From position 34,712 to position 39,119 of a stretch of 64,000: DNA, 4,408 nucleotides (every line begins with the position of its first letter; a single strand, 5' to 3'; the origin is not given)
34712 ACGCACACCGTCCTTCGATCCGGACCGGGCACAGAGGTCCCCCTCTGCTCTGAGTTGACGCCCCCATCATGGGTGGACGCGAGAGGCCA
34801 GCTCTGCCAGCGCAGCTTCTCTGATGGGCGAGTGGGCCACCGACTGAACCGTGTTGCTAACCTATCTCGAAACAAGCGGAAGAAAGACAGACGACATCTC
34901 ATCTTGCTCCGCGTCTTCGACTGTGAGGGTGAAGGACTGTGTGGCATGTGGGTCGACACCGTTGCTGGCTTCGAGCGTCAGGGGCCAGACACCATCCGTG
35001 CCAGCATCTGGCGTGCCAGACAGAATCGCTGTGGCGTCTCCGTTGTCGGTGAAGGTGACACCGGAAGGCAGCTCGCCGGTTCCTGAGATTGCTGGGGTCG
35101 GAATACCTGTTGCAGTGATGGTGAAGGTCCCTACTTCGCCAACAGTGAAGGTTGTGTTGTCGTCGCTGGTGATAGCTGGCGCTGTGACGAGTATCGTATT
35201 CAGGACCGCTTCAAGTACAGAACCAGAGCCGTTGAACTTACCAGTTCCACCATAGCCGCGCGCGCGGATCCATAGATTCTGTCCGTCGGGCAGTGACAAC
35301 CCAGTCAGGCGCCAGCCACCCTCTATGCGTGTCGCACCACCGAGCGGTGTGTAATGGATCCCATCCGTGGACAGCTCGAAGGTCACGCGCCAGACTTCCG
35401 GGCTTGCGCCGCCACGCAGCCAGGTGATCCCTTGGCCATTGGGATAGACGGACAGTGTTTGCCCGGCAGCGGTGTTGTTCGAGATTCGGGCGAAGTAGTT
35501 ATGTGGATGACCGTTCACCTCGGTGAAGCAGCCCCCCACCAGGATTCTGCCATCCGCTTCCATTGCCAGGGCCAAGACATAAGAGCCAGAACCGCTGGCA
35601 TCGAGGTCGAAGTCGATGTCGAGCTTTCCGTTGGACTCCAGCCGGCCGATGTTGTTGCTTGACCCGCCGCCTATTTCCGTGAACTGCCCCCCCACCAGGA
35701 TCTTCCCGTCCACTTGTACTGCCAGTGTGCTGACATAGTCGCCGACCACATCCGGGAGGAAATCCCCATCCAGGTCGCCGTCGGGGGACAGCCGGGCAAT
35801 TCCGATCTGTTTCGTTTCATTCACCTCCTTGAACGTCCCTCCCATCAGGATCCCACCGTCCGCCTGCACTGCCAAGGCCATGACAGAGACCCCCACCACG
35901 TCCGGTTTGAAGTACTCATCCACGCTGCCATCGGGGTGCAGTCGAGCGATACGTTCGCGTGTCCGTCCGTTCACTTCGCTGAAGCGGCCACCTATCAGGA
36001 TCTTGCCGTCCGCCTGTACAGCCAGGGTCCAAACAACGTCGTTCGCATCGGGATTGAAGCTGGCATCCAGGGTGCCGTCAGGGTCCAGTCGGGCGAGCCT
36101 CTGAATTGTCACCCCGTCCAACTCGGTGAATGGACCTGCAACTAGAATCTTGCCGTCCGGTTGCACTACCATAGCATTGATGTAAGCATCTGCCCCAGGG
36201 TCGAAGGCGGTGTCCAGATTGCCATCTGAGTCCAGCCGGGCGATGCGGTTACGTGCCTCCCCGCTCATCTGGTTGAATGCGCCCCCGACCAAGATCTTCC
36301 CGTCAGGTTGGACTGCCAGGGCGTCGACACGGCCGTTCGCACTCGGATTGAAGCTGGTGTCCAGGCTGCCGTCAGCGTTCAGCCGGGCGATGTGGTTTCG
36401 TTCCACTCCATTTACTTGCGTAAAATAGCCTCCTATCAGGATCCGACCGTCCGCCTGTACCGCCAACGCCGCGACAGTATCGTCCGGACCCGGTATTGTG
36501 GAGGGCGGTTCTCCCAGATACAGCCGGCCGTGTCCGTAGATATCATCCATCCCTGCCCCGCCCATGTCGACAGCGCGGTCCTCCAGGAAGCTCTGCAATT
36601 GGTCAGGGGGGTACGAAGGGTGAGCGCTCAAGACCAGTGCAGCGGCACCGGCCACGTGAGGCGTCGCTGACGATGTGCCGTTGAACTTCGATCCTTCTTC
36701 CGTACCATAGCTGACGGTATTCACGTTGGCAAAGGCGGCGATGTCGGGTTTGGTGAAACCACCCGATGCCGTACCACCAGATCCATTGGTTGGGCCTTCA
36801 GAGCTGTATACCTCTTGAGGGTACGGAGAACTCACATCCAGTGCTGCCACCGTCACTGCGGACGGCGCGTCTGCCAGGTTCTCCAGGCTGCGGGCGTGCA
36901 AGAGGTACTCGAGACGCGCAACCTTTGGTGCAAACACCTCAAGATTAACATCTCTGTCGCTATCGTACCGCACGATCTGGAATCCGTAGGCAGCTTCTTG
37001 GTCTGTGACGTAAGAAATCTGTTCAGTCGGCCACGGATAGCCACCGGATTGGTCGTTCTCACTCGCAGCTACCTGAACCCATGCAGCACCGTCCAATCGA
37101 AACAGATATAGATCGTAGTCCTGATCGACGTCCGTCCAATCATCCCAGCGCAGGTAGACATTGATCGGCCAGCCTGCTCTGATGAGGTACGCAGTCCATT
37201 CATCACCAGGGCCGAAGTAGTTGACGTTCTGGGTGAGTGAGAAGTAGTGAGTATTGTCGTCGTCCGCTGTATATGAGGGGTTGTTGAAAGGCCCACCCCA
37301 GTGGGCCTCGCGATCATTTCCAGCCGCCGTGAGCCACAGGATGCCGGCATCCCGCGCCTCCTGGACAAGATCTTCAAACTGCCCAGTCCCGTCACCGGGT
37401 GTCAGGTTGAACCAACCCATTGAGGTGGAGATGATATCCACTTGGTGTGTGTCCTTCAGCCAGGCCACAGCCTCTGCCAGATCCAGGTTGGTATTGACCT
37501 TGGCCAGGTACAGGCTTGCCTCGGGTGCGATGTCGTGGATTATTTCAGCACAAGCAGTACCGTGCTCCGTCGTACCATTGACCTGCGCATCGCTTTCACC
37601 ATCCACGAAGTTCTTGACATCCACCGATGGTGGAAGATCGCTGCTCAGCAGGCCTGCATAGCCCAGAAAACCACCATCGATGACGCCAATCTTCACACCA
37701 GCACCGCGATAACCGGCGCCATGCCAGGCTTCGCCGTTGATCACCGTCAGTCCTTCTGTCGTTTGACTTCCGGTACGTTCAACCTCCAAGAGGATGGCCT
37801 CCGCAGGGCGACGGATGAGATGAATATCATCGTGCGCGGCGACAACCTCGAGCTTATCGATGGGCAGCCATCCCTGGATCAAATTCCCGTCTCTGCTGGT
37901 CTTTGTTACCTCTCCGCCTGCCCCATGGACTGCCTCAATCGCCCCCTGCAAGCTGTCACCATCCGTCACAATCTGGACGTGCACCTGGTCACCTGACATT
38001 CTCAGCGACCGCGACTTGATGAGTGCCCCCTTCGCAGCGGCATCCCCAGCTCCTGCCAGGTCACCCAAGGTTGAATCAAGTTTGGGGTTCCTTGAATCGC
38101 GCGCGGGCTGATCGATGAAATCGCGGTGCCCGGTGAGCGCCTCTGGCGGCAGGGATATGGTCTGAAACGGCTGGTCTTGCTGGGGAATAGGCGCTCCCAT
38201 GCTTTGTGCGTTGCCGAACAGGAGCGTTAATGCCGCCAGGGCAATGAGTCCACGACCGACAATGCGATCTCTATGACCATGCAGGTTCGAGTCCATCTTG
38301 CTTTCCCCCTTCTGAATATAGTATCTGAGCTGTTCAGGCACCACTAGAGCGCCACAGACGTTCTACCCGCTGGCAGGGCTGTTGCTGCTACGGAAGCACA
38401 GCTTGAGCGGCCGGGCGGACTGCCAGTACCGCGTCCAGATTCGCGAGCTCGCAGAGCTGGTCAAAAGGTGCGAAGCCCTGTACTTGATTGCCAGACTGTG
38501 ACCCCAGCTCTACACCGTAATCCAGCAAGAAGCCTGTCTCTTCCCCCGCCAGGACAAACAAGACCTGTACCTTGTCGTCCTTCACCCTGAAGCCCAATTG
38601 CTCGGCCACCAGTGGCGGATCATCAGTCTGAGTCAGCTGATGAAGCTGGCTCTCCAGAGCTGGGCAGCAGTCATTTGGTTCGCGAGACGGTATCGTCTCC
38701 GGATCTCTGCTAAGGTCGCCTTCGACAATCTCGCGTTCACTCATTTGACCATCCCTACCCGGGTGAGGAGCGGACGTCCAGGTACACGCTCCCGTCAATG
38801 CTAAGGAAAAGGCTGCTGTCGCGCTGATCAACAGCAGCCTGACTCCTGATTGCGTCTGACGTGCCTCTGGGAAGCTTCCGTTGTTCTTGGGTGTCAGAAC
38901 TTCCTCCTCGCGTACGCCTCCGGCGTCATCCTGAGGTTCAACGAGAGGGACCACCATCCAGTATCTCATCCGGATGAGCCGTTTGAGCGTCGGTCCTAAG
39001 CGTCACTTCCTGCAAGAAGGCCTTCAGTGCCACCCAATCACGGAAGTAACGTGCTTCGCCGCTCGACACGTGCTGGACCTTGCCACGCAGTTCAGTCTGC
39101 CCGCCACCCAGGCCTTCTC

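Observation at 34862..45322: AfsR/SARP-type STAND regulator heading a co-directional run of secreted proteases, lipoproteins and a small ORF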

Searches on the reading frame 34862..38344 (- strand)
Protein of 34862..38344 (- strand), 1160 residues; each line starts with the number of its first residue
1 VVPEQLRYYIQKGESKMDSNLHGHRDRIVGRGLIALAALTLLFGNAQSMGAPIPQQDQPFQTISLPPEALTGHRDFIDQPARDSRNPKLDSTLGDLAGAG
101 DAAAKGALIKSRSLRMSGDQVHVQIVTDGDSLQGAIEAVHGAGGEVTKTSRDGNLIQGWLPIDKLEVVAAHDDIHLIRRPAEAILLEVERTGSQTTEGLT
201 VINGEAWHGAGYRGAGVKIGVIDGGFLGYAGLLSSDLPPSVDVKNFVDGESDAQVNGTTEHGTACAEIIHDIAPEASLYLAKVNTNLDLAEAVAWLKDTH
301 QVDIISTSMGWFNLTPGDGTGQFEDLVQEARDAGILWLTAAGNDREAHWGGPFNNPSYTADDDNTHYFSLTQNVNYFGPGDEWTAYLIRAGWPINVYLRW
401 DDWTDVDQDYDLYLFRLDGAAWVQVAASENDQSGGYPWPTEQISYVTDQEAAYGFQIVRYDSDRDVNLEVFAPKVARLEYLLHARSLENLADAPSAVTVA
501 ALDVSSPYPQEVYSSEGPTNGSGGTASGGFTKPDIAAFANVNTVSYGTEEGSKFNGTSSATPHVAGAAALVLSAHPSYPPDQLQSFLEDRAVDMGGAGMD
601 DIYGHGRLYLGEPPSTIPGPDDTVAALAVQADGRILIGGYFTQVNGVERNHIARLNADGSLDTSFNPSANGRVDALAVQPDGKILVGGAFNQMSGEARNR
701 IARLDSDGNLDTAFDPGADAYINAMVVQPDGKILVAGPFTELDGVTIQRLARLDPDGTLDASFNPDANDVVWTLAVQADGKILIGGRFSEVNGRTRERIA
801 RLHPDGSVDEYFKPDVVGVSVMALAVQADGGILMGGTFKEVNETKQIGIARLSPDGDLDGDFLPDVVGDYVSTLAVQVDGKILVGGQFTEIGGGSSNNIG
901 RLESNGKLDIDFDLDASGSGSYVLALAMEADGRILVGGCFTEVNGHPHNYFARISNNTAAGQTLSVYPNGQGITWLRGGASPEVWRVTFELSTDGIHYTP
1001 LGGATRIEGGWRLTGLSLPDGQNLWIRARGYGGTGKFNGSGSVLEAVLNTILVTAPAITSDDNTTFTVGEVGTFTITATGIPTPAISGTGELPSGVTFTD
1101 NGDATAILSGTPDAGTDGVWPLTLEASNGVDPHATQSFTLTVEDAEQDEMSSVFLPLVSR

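Call 3: search_protein_families(library=pfam, proteins=[window:34862-38344:-], max_evalue=0.01)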
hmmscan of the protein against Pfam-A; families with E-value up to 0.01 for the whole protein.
window:34862-38344:- (1160 aa): 7 families
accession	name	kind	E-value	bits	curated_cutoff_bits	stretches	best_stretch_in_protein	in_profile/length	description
PF17164.10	DUF5122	-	4.5e-84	276.8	27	7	630-665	1-36/36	Domain of unknown function (DUF5122) beta-propeller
PF00082.27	Peptidase_S8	-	2.1e-26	93.3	21.8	2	486-606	163-288/288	Subtilase family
PF24684.1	Vgb_lyase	-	5.2e-09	35.7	50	1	618-927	9-273/290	Virginiamycin B lyase family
PF12768.13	Rax2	-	2.5e-06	27.5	28.8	0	615-704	17-105/254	Rax2 C-terminal beta propeller domain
PF05345.18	He_PIG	-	2.9e-05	24.9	24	1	1056-1142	2-95/96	Putative Ig domain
PF00400.38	WD40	-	0.00076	20.4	27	0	719-737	11-29/39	WD domain, G-beta repeat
PF07494.17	Reg_prop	-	0.0018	18.7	20.4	0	918-938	2-22/24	Two component regulator propeller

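Call 64: search_protein_families(library=ncbifam, proteins=[window:34862-38296:-], max_evalue=0.01)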
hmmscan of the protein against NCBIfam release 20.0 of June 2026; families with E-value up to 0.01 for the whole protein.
window:34862-38296:- (1144 aa): 8 families
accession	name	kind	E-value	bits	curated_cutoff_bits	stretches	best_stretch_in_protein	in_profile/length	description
TIGR02608.1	delta_60_rpt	domain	1.3e-62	207.5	76.5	6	606-651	1-46/55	delta-60 repeat domain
TIGR03921.1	T7SS_mycosin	equivalog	3.4e-14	52.7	278.75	1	534-591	222-278/353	type VII secretion-associated serine protease mycosin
NF049966.1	QH_SP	equivalog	3.8e-12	46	165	1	202-331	1-128/219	subtilisin-like serine protease QhpE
NF033595.1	denti_PrtP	equivalog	5.5e-06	25.3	300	1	528-592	429-496/606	dentilisin complex serine proteinase subunit PrtP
TIGR03895.1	protease_PatA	subfamily_domain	3.4e-05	22.8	421.05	0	241-333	16-104/606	PatA/PatG family cyanobactin maturation protease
NF040809.1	germ_prot_CspBA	exception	4.3e-05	21.3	1250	0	505-556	423-473/1099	bifunctional germination protease/germinant receptor pseudoprotease CspBA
NF040553.1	SGO_0316_fam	subfamily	0.0037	14.9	1400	1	509-573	661-729/1486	SGO_0316/SGO_0317 family LPXTG-anchored serine peptidase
NF041528.1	strep_LAETG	domain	0.0076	16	30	0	540-558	6-24/35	LAETG motif-containing sortase-dependent surface protein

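Call 82: search_protein_families(library=padloc, proteins=[window:34862-38296:-], max_evalue=0.001)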
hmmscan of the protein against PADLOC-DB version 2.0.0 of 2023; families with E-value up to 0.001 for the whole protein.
window:34862-38296:- (1144 aa): 1 family
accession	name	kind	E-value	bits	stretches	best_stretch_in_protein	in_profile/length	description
PDLC03014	subtilase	-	2.4e-07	28.6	1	500-585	312-385/391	-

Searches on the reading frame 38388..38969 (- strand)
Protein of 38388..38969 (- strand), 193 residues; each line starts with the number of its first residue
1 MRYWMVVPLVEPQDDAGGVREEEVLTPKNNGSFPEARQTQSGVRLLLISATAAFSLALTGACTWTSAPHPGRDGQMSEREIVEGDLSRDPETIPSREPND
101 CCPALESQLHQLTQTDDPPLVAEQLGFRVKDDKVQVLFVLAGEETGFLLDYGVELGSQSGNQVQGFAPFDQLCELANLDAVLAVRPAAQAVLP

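Call 3: search_protein_families(library=pfam, proteins=[window:38388-38969:-], max_evalue=0.01)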
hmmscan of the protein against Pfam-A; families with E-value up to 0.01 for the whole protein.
window:38388-38969:- (193 aa): 0 families

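Call 69: find_homologous_proteins(query=window:38388-38969:-, max_evalue=0.001)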
Query window:38388-38969:- (193 aa): 12 proteins with E <= 0.001 among 482 candidates.
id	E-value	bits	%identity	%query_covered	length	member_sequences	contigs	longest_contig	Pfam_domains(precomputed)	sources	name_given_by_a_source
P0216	8.7e-70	253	100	61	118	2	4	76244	-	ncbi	ncbi:MAG: hypothetical protein R6X31_14245 [Anaerolineae bacterium]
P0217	9.4e-41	158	59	65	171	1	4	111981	-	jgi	jgi:hypothetical protein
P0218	1.4e-40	158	72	52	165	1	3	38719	-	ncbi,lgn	ncbi:MAG: hypothetical protein R6X31_09815 [Anaerolineae bacterium]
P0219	3.1e-40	156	57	79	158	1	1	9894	-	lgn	-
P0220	3.9e-39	153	55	80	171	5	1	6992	-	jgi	jgi:hypothetical protein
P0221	1.4e-37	148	53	76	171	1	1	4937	-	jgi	-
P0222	5.3e-37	146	55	74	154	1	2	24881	-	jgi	jgi:hypothetical protein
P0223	7.4e-36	142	66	55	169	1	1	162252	-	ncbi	-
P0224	1.3e-34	138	56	69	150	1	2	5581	-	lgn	-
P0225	4.0e-29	120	48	77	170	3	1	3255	-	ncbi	-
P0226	6.6e-29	120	47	83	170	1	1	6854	-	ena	-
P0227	2.7e-27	114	48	69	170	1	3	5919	-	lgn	-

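Call 71: find_encoding_contigs(protein=P0218, flank=8000, max_places=1)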
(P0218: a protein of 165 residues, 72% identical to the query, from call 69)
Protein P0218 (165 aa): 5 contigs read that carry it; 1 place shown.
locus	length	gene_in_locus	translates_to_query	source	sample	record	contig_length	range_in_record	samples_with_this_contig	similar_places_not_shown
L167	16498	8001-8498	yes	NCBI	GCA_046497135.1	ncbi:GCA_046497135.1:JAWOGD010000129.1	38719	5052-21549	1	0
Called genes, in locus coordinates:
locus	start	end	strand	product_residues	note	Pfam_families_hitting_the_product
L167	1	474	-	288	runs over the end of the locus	PF01904:DUF72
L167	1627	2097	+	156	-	PF01833:TIG (weak)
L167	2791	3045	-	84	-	-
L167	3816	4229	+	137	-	-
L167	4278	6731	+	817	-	PF00082:Peptidase_S8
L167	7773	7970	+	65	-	-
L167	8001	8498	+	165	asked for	-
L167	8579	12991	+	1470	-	PF00082:Peptidase_S8, PF17963:Big_9 (weak), PF22544:HYDIN_VesB_CFA65-like_Ig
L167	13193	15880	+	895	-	PF02026:RyR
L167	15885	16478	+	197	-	-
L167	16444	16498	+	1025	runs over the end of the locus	PF01582:TIR (weak), PF13676:TIR_2, PF13191:AAA_16, PF13432:TPR_16 (faint), PF00515:TPR_1 (faint), PF13424:TPR_12 (weak), PF17874:TPR_MalT (weak), PF13424:TPR_12 (weak), +6 more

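Call 72: find_encoding_contigs(protein=P0217, flank=8000, max_places=1)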
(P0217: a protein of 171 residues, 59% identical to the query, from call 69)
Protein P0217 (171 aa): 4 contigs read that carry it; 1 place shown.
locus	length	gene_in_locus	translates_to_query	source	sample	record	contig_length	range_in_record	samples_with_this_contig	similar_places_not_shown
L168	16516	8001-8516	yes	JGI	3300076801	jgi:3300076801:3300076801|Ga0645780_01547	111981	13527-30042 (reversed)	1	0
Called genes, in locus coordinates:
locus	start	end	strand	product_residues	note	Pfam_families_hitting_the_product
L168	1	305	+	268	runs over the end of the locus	PF00413:Peptidase_M10 (weak), PF01400:Astacin (faint)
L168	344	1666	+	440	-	-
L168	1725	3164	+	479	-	PF20020:DUF6431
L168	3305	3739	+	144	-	-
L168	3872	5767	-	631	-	PF00012:HSP70, PF06723:MreB_Mbl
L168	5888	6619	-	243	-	PF01025:GrpE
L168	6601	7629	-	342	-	PF01628:HrcA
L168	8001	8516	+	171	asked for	-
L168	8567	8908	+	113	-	-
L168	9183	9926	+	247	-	PF00082:Peptidase_S8 (weak)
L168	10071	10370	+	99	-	PF00082:Peptidase_S8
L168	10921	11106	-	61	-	-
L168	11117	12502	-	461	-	PF13727:CoA_binding_3, PF02397:Bac_transf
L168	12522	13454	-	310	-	PF00535:Glycos_transf_2, PF13641:Glyco_tranf_2_3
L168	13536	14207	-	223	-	-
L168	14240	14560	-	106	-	PF00535:Glycos_transf_2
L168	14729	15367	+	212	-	PF02577:BFN_dom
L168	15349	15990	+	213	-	PF00772:DnaB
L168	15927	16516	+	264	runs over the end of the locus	PF03796:DnaB_C, PF06745:ATPase, PF13481:AAA_25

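Call 73: find_encoding_contigs(protein=P0223, flank=8000, max_places=1)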
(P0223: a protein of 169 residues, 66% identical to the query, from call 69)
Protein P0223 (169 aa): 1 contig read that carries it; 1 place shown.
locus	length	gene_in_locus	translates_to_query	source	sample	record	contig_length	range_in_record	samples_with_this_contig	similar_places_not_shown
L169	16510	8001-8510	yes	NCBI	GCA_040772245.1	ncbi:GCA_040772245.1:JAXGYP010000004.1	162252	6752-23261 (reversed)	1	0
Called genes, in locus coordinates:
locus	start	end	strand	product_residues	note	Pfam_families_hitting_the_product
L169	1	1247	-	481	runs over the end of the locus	PF02085:Cytochrom_CIII (faint), PF14522:Cytochrome_C7 (faint), PF14537:Cytochrom_c3_2 (faint), PF22113:Mtrc-MtrF_II-IV_dom (faint)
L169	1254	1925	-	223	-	-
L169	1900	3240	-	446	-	PF07992:Pyr_redox_2, PF13738:Pyr_redox_3, PF00070:Pyr_redox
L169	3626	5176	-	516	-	PF13540:RCC1_2, PF00415:RCC1 (weak), PF25390:WD40_RLD, PF13540:RCC1_2 (weak), PF00415:RCC1, PF13540:RCC1_2, PF00415:RCC1, PF13540:RCC1_2, +2 more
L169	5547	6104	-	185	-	PF00857:Isochorismatase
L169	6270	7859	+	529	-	-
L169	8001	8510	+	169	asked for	-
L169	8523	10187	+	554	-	PF00082:Peptidase_S8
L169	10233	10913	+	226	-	-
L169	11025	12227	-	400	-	PF03453:MoeA_N, PF00994:MoCF_biosynth, PF03454:MoeA_C (weak)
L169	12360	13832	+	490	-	PF20154:LNT_N, PF00795:CN_hydrolase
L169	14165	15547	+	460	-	PF25917:BSH_RND (faint), PF25973:BSH_CzcB (faint), PF25984:BSH_YknX (faint), PF25954:Beta-barrel_RND_2 (faint), PF25967:RND-MFP_C (weak), PF25975:CzcB_C (faint)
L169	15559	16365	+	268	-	PF00005:ABC_tran, PF02463:SMC_N (weak), PF13304:AAA_21 (faint)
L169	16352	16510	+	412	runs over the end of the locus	PF12704:MacB_PCD, PF02687:FtsX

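Call 82: search_protein_families(library=padloc, proteins=[window:38388-38969:-], max_evalue=0.001)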
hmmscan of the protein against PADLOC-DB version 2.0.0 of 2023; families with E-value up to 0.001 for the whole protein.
window:38388-38969:- (193 aa): 0 families

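Call 91: predict_structure(alignment_id=A5)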
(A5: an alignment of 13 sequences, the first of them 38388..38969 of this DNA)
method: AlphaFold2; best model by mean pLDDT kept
length: 193 residues; sequences in the alignment: 13
mean_pLDDT: 69.4   pTM: 0.46
mean pLDDT of the five models: 69.4, 68.9, 66.6, 65.3, 63.8
residues with pLDDT >= 90: 63; 70-90: 36; 50-70: 35; < 50: 59
segments of 3 or more residues with pLDDT < 50: 1-3, 17-19, 31-38, 64-98, 191-193
pLDDT, mean of each block of 10 residues (from residue 1): 50 51 52 47 70 74 48 39 42 46 81 89 90 94 94 93 94 91 83 36
secondary structure, 60 per line:
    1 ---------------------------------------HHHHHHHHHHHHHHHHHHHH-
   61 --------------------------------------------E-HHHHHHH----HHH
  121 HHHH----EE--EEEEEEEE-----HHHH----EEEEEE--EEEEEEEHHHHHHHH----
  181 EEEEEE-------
elements in order: H40-59 H107-113 H118-124 E133-140 H146-149 E154-159 E162-168 H169-176 E181-186
